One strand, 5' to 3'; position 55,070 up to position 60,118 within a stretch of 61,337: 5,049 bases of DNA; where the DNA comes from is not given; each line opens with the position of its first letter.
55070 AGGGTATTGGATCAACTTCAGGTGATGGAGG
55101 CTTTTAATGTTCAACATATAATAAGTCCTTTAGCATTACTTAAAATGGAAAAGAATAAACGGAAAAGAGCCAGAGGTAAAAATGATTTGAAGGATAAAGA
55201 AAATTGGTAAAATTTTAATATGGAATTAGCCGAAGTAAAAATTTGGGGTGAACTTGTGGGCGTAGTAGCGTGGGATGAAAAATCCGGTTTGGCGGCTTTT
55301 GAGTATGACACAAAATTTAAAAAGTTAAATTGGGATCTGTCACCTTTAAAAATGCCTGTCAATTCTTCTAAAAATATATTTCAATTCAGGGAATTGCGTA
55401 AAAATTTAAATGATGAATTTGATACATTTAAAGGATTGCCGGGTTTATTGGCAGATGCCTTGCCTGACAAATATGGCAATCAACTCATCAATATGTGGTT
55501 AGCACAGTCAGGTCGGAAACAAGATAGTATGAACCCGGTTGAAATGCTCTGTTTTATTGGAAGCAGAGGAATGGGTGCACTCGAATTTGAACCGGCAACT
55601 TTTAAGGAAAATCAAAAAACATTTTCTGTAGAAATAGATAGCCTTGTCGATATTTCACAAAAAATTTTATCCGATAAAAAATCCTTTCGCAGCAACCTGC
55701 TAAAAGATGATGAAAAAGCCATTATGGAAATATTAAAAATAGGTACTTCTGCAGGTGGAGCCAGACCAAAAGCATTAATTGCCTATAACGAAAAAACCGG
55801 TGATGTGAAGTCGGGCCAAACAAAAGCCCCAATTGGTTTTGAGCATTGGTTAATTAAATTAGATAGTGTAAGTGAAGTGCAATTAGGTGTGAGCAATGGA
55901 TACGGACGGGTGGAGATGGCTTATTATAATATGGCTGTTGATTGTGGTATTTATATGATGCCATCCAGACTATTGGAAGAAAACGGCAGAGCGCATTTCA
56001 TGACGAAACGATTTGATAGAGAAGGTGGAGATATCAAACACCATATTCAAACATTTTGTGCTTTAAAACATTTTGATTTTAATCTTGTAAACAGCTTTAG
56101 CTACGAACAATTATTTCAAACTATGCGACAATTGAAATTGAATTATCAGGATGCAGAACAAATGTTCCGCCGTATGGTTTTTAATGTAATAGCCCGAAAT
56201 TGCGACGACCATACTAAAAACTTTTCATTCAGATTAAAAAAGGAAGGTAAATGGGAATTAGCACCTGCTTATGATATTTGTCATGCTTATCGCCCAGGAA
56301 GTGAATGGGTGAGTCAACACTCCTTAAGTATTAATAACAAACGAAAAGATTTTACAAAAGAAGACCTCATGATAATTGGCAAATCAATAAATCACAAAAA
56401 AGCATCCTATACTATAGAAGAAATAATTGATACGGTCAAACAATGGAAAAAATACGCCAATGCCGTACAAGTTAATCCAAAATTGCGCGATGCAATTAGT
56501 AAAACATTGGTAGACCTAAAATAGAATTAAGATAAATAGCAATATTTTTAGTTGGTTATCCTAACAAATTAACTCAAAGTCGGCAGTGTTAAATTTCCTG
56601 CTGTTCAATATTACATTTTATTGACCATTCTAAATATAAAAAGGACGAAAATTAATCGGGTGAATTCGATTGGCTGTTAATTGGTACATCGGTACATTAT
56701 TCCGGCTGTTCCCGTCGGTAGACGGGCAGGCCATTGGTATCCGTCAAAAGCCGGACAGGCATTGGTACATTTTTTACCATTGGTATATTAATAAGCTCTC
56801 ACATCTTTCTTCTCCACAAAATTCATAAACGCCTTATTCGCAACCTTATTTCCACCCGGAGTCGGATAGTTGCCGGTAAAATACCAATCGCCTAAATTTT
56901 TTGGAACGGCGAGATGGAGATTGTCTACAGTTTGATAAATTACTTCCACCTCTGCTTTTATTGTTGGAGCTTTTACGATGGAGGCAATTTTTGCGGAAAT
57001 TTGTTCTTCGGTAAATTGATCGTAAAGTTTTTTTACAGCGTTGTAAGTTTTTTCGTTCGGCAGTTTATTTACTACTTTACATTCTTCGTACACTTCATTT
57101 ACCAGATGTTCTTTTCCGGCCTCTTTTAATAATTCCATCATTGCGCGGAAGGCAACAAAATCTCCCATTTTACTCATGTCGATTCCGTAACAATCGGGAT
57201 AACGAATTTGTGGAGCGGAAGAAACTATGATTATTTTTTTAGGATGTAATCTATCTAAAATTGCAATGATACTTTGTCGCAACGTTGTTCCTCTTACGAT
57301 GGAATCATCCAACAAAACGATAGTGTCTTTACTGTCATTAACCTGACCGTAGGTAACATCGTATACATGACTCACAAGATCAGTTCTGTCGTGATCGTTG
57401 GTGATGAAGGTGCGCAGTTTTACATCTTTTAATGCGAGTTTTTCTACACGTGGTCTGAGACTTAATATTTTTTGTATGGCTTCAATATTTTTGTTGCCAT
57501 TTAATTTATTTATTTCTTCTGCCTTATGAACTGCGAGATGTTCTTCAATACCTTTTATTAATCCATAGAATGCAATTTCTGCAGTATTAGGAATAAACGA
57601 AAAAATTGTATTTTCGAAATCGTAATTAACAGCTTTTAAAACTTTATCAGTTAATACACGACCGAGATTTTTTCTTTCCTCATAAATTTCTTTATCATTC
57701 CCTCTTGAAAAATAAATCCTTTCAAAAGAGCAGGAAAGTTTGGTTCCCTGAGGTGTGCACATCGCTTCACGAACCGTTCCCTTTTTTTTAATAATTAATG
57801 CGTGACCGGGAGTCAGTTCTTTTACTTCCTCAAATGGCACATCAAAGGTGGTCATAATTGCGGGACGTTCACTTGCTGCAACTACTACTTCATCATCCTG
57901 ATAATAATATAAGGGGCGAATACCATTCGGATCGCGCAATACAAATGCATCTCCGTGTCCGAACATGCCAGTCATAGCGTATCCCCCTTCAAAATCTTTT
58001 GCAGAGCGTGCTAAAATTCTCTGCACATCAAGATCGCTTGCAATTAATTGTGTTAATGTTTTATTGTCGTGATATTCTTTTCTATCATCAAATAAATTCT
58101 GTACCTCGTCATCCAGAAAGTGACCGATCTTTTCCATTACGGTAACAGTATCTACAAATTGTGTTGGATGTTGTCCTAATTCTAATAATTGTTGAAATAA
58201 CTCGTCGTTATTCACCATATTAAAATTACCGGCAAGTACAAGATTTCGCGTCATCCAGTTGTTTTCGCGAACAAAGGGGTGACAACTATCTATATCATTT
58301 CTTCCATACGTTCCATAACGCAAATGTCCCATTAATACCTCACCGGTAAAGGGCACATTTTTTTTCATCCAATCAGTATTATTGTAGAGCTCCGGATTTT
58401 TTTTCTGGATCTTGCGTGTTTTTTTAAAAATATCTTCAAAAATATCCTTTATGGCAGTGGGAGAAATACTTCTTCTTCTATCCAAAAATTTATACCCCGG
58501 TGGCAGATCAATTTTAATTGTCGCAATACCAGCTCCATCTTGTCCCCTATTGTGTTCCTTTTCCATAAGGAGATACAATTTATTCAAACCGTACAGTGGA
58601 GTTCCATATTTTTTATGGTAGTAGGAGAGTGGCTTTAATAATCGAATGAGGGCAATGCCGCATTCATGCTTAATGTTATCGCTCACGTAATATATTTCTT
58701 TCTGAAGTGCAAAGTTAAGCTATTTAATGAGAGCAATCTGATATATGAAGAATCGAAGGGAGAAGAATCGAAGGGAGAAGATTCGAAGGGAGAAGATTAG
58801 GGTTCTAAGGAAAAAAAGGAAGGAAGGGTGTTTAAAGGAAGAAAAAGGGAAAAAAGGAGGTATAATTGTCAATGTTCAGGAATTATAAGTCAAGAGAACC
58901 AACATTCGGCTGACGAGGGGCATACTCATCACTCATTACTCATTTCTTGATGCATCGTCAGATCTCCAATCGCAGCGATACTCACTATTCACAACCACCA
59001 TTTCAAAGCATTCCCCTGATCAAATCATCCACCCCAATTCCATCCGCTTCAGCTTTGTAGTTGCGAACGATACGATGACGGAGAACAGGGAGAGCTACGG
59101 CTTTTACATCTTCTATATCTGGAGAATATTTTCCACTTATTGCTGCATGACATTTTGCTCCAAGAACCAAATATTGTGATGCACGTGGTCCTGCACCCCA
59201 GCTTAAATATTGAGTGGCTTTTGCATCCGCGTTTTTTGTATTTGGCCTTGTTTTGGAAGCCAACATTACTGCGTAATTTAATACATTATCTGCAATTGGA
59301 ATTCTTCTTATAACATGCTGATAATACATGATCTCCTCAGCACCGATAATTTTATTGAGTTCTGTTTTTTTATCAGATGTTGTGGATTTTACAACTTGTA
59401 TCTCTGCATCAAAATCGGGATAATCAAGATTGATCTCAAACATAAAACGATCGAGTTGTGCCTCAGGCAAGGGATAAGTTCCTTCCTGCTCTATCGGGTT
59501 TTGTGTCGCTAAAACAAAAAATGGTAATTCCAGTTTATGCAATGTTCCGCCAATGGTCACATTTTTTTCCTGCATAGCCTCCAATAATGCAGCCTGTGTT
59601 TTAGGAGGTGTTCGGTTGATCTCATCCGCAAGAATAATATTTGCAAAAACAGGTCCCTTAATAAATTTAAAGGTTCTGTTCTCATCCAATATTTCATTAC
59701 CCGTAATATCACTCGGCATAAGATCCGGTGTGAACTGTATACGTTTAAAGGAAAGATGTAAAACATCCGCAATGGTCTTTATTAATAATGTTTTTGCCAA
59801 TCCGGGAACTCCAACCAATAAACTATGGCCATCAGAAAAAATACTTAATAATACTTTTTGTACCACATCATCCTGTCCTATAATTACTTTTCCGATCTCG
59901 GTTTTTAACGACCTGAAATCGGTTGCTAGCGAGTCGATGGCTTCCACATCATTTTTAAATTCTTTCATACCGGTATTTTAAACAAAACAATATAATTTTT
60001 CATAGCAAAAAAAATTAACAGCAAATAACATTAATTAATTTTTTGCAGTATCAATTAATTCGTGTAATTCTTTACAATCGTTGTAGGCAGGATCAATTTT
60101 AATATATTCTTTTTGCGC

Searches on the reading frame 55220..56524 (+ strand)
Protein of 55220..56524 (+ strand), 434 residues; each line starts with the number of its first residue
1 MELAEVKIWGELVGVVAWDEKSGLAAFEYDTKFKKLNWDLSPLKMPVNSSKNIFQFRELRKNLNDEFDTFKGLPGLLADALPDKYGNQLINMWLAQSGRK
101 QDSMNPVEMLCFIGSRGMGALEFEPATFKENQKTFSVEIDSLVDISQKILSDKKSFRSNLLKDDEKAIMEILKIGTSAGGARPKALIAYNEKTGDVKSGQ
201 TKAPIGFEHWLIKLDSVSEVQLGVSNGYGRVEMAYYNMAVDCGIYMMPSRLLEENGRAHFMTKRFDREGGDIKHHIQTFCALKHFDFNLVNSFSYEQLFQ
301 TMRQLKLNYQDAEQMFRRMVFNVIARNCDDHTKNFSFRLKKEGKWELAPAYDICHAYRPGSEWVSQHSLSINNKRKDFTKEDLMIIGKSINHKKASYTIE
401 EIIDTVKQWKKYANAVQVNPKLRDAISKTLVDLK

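Call 19: search_protein_families(library=pfam, proteins=[window:55220-56524:+], max_evalue=0.001)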
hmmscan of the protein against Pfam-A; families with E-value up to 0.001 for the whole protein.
window:55220-56524:+ (434 aa): 2 families
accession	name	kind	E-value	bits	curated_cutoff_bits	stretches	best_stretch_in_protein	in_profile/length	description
PF07804.18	HipA_C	-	3e-51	174.6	30.5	1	176-408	1-211/213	HipA-like C-terminal domain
PF13657.11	Couple_hipA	-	1.9e-15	57.6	22.5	1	5-123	2-98/99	HipA N-terminal domain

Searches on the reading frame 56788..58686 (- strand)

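Call 19: search_protein_families(library=pfam, proteins=[window:56788-58686:-], max_evalue=0.001)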
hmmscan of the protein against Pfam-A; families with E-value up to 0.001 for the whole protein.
window:56788-58686:- (632 aa): 3 families
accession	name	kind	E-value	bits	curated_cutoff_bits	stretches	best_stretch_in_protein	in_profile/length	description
PF13537.11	GATase_7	-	3.2e-08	34.1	25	1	205-278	52-122/123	Glutamine amidotransferase domain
PF13522.11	GATase_6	-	2.9e-07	31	27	1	112-273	7-130/130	Glutamine amidotransferase domain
PF13230.11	GATase_4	-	0.00044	19.7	23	0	104-159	60-113/272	Glutamine amidotransferases class-II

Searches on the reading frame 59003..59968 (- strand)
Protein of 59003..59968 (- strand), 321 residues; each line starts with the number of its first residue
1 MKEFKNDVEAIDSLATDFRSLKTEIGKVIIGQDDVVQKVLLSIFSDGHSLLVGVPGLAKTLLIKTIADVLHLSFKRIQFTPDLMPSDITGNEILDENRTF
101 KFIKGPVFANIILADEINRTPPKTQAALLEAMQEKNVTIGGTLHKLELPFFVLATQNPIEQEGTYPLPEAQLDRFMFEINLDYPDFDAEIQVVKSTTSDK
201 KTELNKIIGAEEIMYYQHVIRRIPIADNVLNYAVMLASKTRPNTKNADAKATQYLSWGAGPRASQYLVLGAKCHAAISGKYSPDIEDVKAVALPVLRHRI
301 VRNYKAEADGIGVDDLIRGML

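Call 19: search_protein_families(library=pfam, proteins=[window:59003-59968:-], max_evalue=0.001)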
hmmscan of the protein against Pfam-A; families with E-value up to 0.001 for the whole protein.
window:59003-59968:- (321 aa): 6 families
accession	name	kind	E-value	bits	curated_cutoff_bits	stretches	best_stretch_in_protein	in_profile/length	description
PF07726.17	AAA_3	-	7.1e-63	210.8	27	1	48-177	1-131/131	ATPase family associated with various cellular activities (AAA)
PF17863.7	AAA_lid_2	-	1e-13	51.3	22.7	1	251-317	5-71/74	AAA lid domain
PF07728.20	AAA_5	-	1.4e-13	51.5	22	1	48-175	1-139/139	AAA domain (dynein-related subfamily)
PF20030.5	bpMoxR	-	1.8e-09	37.4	27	1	19-195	4-180/205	MoxR domain in the MoxR-vWA-beta-propeller ternary systems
PF00004.35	AAA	-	1.5e-06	29.1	21.2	1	50-181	2-129/131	ATPase family associated with various cellular activities (AAA)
PF00493.29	MCM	-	2.2e-05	24.1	23.3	1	40-162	51-175/224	MCM P-loop domain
